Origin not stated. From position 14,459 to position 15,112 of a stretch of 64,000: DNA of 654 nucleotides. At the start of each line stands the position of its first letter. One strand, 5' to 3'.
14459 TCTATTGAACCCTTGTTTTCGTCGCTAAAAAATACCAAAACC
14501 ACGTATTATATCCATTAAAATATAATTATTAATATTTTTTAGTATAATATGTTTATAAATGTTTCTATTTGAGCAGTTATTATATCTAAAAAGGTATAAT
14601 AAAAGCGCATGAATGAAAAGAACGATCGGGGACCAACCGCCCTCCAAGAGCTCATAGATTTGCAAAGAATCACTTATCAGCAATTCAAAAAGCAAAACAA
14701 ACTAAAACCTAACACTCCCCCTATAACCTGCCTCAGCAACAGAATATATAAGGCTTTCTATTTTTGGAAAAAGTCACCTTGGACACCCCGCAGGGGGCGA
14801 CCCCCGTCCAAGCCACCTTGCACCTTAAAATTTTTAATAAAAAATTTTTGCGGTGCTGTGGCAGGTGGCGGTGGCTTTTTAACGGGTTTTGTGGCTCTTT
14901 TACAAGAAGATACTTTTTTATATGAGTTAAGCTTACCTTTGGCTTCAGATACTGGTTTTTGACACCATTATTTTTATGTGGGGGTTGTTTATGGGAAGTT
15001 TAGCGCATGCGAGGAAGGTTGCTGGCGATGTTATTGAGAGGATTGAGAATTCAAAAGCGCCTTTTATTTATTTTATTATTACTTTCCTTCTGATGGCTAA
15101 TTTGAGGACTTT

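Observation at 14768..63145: Dispersed family of structured palindromic repeats (8 copies in 64 kb) with compensatory stem changes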

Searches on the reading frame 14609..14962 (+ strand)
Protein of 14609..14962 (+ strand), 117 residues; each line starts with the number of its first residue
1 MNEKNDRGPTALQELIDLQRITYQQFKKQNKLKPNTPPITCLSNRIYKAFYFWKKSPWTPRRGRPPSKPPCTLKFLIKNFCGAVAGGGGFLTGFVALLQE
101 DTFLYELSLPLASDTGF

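Call 46: search_protein_families(library=pfam, proteins=[window:14609-14962:+], max_evalue=0.01)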
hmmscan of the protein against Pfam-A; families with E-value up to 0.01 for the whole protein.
window:14609-14962:+ (117 aa): 0 families

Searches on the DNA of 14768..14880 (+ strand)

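Call 41: build_rna_model(alignment_id=A2, structure=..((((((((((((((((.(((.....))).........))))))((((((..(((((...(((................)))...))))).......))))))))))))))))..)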
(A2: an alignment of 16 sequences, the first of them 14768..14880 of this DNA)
Model R1 built from alignment A2 (16 sequences, 116 columns); structure: as given.
model positions 113; base pairs 33; branch points 1; effective number of sequences 1.76; information 0.59 bits per position. Calibrated on 0.2 Mb of random sequence (short: E-values are rough).
structure used (alignment columns):
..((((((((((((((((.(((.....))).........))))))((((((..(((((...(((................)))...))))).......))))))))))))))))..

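Call 42: search_with_rna_model(model_id=R1, sources=[window, L001, L002, L003, L004, L005, L006, L007, L008, L009, L010, L011, L012], max_evalue=1)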
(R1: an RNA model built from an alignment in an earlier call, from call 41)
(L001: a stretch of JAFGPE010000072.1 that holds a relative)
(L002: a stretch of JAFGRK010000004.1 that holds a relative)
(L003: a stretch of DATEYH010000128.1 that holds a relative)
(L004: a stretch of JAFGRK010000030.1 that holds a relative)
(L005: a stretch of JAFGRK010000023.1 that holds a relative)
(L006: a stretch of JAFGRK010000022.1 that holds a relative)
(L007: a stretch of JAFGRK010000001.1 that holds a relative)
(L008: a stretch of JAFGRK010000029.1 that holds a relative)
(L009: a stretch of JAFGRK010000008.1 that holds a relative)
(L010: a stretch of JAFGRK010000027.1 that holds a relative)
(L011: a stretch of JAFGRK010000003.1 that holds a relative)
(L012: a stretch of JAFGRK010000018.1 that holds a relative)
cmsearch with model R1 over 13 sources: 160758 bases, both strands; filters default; matches with E-value up to 1: 39.
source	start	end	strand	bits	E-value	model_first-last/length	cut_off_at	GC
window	22050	22162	-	117.2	2e-29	1-113/113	no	0.54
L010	2317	2429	-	114.6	1e-28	1-113/113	no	0.58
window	14768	14880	+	112.9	2.9e-28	1-113/113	no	0.5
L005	6180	6292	+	112.8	3.1e-28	1-113/113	no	0.58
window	25671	25783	+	111.8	5.8e-28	1-113/113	no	0.54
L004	5849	5950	+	110.6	1.3e-27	1-113/113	no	0.56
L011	4575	4676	-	109.1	3.2e-27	1-113/113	no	0.57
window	39382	39493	-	108.8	4e-27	1-113/113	no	0.49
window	63044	63145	-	108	6.6e-27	1-113/113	no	0.62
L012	7220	7332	+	106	2.3e-26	1-113/113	no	0.61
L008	6190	6301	-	102.9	1.7e-25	1-113/113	no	0.59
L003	4588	4686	-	102.2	2.6e-25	1-113/113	no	0.56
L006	7428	7541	-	99.1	1.8e-24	1-113/113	no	0.58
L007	1256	1368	+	99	1.9e-24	1-113/113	no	0.56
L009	7112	7222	-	97.4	5.3e-24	1-113/113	no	0.63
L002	169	274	-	92.7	1e-22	1-113/113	no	0.49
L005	4914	5025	-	83.4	3.6e-20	1-113/113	no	0.54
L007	3556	3723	-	55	2.2e-12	1-113/113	no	0.53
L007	1256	1368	-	38.1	9.5e-08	1-113/113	no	0.56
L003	4588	4686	+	36.6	2.5e-07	1-113/113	no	0.56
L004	5849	5950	-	35.5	5e-07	1-113/113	no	0.56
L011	4575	4676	+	33.2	2.2e-06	1-113/113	no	0.57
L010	2317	2429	+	31.1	8e-06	1-113/113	no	0.58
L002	169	274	+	24.6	0.00049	1-113/113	no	0.49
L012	7220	7332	-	22.6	0.0017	1-113/113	no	0.61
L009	7112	7222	+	22.2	0.0021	1-113/113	no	0.63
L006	7428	7541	+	21.9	0.0026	1-113/113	no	0.58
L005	6180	6292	-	20.1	0.0082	1-113/113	no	0.58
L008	6191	6300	+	20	0.009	1-113/113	no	0.59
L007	3556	3723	+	15.6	0.14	1-113/113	no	0.53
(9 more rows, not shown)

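Call 55: search_with_rna_model(model_id=R1, sources=[L013, L014, L015, L016, L017, L018, L019, L020, L021, L022, L023, L024, L025, L026, L027, L028, L029, L030, L031, L032, L033, L034, L035, L036, L037, L038, L039, L040, L041, L042, L043, L044, L045, L046, L047, L048, L049, L050, L051, L052, L053, L054, L055, L056, L057, L058, L059, L060, L061, L062, L063, L064, L065, L066, L067, L068, L069, L070, L071, L072, L073, L074, L075, L076, L077, L078, L079, L080], max_evalue=0.0001)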
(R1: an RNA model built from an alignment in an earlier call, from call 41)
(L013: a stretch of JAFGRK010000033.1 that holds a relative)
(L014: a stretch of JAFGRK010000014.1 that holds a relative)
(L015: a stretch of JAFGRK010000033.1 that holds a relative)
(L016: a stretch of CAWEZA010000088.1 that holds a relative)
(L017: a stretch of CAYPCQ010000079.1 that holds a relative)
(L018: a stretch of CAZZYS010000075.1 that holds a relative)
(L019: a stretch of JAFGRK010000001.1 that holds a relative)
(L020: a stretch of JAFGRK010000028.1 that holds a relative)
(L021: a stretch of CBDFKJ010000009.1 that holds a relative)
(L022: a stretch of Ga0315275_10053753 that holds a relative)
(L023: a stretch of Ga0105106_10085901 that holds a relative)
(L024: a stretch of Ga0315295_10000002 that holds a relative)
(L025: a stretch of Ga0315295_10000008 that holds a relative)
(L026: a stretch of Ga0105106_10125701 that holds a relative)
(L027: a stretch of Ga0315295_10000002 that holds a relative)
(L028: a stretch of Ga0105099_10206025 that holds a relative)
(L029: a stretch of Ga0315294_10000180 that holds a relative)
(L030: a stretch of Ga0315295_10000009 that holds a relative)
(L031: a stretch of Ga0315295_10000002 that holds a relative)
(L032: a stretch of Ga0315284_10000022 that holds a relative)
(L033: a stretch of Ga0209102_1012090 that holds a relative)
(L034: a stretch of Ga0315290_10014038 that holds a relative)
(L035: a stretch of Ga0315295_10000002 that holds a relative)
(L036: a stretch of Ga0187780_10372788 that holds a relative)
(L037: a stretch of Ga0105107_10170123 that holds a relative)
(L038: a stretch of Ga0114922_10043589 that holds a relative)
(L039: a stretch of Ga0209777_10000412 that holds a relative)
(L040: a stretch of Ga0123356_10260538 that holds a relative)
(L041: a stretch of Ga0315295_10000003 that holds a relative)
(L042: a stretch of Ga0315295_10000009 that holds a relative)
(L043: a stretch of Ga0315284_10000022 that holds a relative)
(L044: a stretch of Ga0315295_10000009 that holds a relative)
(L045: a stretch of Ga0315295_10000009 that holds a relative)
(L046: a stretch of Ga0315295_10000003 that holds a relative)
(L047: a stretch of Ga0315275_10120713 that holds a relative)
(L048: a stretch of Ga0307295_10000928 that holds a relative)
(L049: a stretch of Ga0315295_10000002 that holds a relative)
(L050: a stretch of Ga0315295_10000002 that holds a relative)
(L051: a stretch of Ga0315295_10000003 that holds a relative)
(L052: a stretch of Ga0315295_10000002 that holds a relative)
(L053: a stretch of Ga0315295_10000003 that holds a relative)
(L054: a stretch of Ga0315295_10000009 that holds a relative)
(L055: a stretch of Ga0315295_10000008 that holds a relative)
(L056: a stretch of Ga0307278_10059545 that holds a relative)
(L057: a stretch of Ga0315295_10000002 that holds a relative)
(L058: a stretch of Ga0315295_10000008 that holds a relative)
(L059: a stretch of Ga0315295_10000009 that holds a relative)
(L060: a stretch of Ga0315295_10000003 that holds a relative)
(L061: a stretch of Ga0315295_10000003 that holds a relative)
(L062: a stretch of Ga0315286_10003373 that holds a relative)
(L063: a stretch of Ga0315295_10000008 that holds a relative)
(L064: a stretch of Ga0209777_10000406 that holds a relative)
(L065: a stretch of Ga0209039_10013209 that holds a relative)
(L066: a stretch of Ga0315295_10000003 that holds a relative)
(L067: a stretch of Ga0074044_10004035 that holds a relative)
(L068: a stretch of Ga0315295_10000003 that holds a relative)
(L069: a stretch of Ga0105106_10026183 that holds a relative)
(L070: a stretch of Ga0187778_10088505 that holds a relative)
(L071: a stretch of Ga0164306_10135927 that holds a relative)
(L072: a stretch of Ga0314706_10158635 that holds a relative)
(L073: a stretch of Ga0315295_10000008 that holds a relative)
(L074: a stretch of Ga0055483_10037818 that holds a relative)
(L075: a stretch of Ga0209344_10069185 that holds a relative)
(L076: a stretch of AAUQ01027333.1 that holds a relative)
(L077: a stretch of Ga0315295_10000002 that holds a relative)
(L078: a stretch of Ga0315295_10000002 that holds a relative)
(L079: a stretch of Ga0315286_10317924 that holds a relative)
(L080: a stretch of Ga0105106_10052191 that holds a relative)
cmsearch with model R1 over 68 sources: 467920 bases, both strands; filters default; matches with E-value up to 0.0001: 73.
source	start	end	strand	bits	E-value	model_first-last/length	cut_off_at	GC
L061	5012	5124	+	120.1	8.9e-30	1-113/113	no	0.54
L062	7836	7948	+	114.9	2.5e-28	1-113/113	no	0.59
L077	1236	1348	+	114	4.3e-28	1-113/113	no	0.57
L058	7582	7694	+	110.1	5.2e-27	1-113/113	no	0.5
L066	6845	6946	+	109.9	5.8e-27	1-113/113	no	0.54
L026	1312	1424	-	108.2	1.6e-26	1-113/113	no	0.57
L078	6526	6627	-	105.4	9.9e-26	1-113/113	no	0.58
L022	1652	1753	-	104.9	1.3e-25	1-113/113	no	0.55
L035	295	396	-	104.9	1.4e-25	1-113/113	no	0.56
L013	6120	6231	-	102.9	4.8e-25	1-113/113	no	0.63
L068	3007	3109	-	102.5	6e-25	1-113/113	no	0.55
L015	5016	5127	+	101.9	9.1e-25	1-113/113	no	0.6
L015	2228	2340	+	100.1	2.8e-24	1-113/113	no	0.58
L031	1587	1706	+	99.1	5.4e-24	1-113/113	no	0.51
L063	2687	2798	-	98.8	6.2e-24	1-113/113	no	0.57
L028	781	883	-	98.8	6.4e-24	1-113/113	no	0.56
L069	3175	3286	+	98.1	9.6e-24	1-113/113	no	0.48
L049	2155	2271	-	97.3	1.7e-23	1-113/113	no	0.51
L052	2835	2934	+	93.2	2.2e-22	1-113/113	no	0.61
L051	163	265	+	91.9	4.9e-22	1-113/113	no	0.61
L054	679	792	-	90.9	9.5e-22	1-113/113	no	0.5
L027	762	881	+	90.7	1e-21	1-113/113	no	0.56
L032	11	122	+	90.7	1.1e-21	1-113/113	no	0.59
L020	7385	7486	+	89.8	1.9e-21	1-113/113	no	0.57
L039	3820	3931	+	89.7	2e-21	1-113/113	no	0.54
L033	1510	1622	+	89.2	2.8e-21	1-113/113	no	0.59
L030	1974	2088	+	88.7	3.6e-21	1-113/113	no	0.6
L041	414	512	-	88.3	4.9e-21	1-113/113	no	0.55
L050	794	905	-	88.2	5.2e-21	1-113/113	no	0.55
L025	5464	5575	+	86.8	1.3e-20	1-113/113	no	0.56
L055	4743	4854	+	85.9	2.1e-20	1-113/113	no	0.55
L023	278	396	+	84.8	4.5e-20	1-113/113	no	0.55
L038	1295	1395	-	82.4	1.9e-19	1-113/113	no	0.54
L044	10197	10298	+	82.2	2.2e-19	1-113/113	no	0.54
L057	5404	5562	-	81.9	2.7e-19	1-113/113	no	0.45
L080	1558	1703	+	81.5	3.5e-19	1-113/113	no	0.49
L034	1713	1824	+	81.4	3.7e-19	1-113/113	no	0.56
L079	417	530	-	80.8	5.4e-19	1-113/113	no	0.55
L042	2848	2965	-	79.3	1.4e-18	1-113/113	no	0.51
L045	1752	1914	-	76.8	6.8e-18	1-113/113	no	0.47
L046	2347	2541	-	75.8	1.3e-17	1-113/113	no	0.47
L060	11750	11861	-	74.7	2.5e-17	1-113/113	no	0.52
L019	5630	5778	-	73.5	5.4e-17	1-113/113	no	0.6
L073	8285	8402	+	72.9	8.2e-17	1-113/113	no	0.55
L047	1355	1472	-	72.4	1.1e-16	1-113/113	no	0.55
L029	3792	3991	+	72.3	1.2e-16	1-113/113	no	0.46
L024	5758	5906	+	71.3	2.2e-16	1-113/113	no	0.53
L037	2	164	+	70.1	4.8e-16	1-113/113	no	0.52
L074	1180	1291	+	68.5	1.3e-15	1-113/113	no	0.53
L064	11116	11235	+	64.6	1.5e-14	1-113/113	no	0.48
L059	1550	1700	+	59.7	3.3e-13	1-113/113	no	0.45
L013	3937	4095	+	49.1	2.7e-10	1-113/113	no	0.55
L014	5573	5734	-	46.9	1.1e-09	1-113/113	no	0.55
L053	6207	6375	-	44.8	3.9e-09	1-113/113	no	0.46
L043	57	159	+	41.9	2.5e-08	1-113/113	no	0.52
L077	1236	1348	-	37.1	5.3e-07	1-113/113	no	0.57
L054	679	792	+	37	5.6e-07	1-113/113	no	0.5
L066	6845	6946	-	35.1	1.9e-06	1-113/113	no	0.54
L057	5404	5562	+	35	2e-06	1-113/113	no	0.45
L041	414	512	+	34.6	2.5e-06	1-113/113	no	0.55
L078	6526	6627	+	34.6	2.6e-06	1-113/113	no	0.58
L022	1652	1753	+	34.5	2.8e-06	1-113/113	no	0.55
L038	1295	1395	+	34.4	2.8e-06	1-113/113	no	0.54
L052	2835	2934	-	34.1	3.4e-06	1-113/113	no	0.61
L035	295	396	+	33.9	4e-06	1-113/113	no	0.56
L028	781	883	+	33.1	6.6e-06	1-113/113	no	0.56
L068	3007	3109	+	32.9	7.6e-06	1-113/113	no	0.55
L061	5012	5124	-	32.5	9.8e-06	1-113/113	no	0.54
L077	12955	13087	-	32.3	1.1e-05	1-113/113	no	0.45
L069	3175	3286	-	32.1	1.2e-05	1-113/113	no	0.48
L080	1558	1703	-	31.2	2.1e-05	1-113/113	no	0.49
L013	6120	6231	+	29.8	5.3e-05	1-113/113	no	0.63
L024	5758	5906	-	29.6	5.9e-05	1-113/113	no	0.53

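Call 59: search_with_rna_model(model_id=R1, sources=[window, L002, L003, L004, L005, L006, L007, L008, L009, L010, L011, L012, L013, L014, L015, L019, L020, L022, L023, L024, L025, L026, L027, L028, L029, L030, L031, L032, L033, L034, L035, L037, L038, L039, L041, L042, L043, L044, L045, L046, L047, L049, L050, L051, L052, L053, L054, L055, L057, L058, L059, L060, L061, L062, L063, L064, L066, L068, L069, L073, L074, L077, L078, L079, L080], max_evalue=1e-8, make_alignment=true)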
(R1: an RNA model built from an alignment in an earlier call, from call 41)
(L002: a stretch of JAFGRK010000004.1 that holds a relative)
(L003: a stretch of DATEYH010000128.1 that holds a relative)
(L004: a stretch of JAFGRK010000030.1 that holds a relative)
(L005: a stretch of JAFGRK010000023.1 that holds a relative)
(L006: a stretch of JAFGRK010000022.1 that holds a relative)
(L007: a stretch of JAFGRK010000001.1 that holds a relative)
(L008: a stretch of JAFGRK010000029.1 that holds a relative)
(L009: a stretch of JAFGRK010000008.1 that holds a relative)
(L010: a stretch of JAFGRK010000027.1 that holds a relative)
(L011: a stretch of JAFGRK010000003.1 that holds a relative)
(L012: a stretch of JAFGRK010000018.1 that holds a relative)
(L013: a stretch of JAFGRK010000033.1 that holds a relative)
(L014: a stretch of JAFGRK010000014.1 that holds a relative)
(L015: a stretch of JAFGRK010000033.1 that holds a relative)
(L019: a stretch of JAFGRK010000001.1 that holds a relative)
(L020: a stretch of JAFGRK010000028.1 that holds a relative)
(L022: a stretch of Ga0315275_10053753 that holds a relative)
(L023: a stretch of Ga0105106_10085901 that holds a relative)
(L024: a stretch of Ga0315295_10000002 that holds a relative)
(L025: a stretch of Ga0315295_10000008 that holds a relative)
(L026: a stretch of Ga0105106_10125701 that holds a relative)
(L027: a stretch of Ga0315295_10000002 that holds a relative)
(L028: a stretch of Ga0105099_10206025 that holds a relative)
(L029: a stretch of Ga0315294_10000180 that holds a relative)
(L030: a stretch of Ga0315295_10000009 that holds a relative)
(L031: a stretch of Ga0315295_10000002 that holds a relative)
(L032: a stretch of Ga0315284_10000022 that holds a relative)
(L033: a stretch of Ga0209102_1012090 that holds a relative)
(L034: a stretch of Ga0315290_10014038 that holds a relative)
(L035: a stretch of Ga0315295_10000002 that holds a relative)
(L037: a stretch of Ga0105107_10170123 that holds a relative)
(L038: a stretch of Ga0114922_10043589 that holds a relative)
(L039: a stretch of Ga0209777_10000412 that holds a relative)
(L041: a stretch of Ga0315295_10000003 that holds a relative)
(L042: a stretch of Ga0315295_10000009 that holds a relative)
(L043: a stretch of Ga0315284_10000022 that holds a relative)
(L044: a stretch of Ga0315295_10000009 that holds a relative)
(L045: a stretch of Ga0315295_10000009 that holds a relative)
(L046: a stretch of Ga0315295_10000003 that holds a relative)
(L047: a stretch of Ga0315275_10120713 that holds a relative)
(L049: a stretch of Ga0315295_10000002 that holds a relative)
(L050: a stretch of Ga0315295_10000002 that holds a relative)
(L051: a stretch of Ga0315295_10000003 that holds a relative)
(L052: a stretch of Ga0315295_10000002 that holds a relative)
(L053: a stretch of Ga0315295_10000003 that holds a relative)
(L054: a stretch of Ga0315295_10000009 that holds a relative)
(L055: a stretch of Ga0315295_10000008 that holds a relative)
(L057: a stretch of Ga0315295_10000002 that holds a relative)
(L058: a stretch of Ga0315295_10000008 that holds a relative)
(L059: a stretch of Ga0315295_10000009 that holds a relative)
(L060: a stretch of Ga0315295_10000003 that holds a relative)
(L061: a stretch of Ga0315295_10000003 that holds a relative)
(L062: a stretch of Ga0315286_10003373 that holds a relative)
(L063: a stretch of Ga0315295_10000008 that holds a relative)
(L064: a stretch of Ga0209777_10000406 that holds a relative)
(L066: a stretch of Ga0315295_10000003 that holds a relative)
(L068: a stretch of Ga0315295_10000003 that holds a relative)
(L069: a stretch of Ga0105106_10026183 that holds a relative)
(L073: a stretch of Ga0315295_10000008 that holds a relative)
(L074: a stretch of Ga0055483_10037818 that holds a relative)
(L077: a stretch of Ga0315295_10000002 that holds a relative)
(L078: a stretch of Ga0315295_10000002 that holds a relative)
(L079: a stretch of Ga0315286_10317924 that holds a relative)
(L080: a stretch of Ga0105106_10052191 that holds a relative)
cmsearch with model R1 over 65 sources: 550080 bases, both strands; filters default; matches with E-value up to 1e-8: 74.
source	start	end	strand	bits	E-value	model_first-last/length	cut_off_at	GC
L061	5012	5124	+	120.1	1e-29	1-113/113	no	0.54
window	22050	22162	-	117.2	6.9e-29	1-113/113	no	0.54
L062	7836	7948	+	114.9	2.9e-28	1-113/113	no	0.59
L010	2317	2429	-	114.6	3.5e-28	1-113/113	no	0.58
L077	1236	1348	+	114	5e-28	1-113/113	no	0.57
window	14768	14880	+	112.9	9.9e-28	1-113/113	no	0.5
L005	6180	6292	+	112.8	1.1e-27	1-113/113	no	0.58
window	25671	25783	+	111.8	2e-27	1-113/113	no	0.54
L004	5849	5950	+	110.6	4.5e-27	1-113/113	no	0.56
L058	7582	7694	+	110.1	6.1e-27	1-113/113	no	0.5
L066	6845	6946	+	109.9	6.8e-27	1-113/113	no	0.54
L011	4575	4676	-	109.1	1.1e-26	1-113/113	no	0.57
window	39382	39493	-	108.8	1.4e-26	1-113/113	no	0.49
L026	1312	1424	-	108.2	1.9e-26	1-113/113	no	0.57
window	63044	63145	-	108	2.3e-26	1-113/113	no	0.62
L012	7220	7332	+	106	7.9e-26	1-113/113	no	0.61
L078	6526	6627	-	105.4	1.2e-25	1-113/113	no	0.58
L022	1652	1753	-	104.9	1.6e-25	1-113/113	no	0.55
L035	295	396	-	104.9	1.6e-25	1-113/113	no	0.56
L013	6120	6231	-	102.9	5.6e-25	1-113/113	no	0.63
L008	6190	6301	-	102.9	5.8e-25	1-113/113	no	0.59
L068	3007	3109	-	102.5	7e-25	1-113/113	no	0.55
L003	4588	4686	-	102.2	9e-25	1-113/113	no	0.56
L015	5016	5127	+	101.9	1.1e-24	1-113/113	no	0.6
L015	2228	2340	+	100.1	3.3e-24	1-113/113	no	0.58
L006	7428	7541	-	99.1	6.1e-24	1-113/113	no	0.58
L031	1587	1706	+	99.1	6.3e-24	1-113/113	no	0.51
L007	1256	1368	+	99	6.6e-24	1-113/113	no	0.56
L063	2687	2798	-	98.8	7.2e-24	1-113/113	no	0.57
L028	781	883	-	98.8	7.5e-24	1-113/113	no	0.56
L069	3175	3286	+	98.1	1.1e-23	1-113/113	no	0.48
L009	7112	7222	-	97.4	1.8e-23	1-113/113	no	0.63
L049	2155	2271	-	97.3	2e-23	1-113/113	no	0.51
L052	2835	2934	+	93.2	2.6e-22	1-113/113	no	0.61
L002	169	274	-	92.7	3.5e-22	1-113/113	no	0.49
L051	163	265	+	91.9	5.8e-22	1-113/113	no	0.61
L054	679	792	-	90.9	1.1e-21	1-113/113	no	0.5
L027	762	881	+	90.7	1.2e-21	1-113/113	no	0.56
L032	11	122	+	90.7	1.3e-21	1-113/113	no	0.59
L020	7385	7486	+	89.8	2.2e-21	1-113/113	no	0.57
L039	3820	3931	+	89.7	2.3e-21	1-113/113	no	0.54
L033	1510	1622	+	89.2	3.3e-21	1-113/113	no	0.59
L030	1974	2088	+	88.7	4.3e-21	1-113/113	no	0.6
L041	414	512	-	88.3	5.7e-21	1-113/113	no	0.55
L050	794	905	-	88.2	6.1e-21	1-113/113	no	0.55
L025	5464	5575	+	86.8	1.5e-20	1-113/113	no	0.56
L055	4743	4854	+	85.9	2.5e-20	1-113/113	no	0.55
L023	278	396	+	84.8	5.3e-20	1-113/113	no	0.55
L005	4914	5025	-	83.4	1.2e-19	1-113/113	no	0.54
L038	1295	1395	-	82.4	2.3e-19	1-113/113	no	0.54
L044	10197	10298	+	82.2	2.6e-19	1-113/113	no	0.54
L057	5404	5562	-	81.9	3.2e-19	1-113/113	no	0.45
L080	1558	1703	+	81.5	4.2e-19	1-113/113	no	0.49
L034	1713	1824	+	81.4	4.4e-19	1-113/113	no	0.56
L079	417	530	-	80.8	6.3e-19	1-113/113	no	0.55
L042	2848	2965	-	79.3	1.7e-18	1-113/113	no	0.51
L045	1752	1914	-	76.8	8e-18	1-113/113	no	0.47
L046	2347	2541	-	75.8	1.5e-17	1-113/113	no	0.47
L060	11750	11861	-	74.7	2.9e-17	1-113/113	no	0.52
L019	5630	5778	-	73.5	6.3e-17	1-113/113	no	0.6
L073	8285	8402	+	72.9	9.6e-17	1-113/113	no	0.55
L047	1355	1472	-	72.4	1.3e-16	1-113/113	no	0.55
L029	3792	3991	+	72.3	1.4e-16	1-113/113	no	0.46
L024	5758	5906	+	71.3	2.5e-16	1-113/113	no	0.53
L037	2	164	+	70.1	5.7e-16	1-113/113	no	0.52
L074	1180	1291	+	68.5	1.6e-15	1-113/113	no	0.53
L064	11116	11235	+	64.6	1.7e-14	1-113/113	no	0.48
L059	1550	1700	+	59.7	3.9e-13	1-113/113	no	0.45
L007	3556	3723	-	55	7.7e-12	1-113/113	no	0.53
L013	3937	4095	+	49.1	3.1e-10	1-113/113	no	0.55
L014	5573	5734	-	46.9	1.3e-09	1-113/113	no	0.55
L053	6207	6375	-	44.8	4.6e-09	1-113/113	no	0.46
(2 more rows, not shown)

Alignment A3: 74 matches aligned to the model, 312 columns, each read 5' to 3' on its own strand. Consensus structure (alignment columns), stored with it:
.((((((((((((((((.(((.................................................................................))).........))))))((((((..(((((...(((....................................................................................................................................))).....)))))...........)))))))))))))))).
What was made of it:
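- On Prokaryotic MITE: At least 74 copies were found on independent contigs (call 59).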
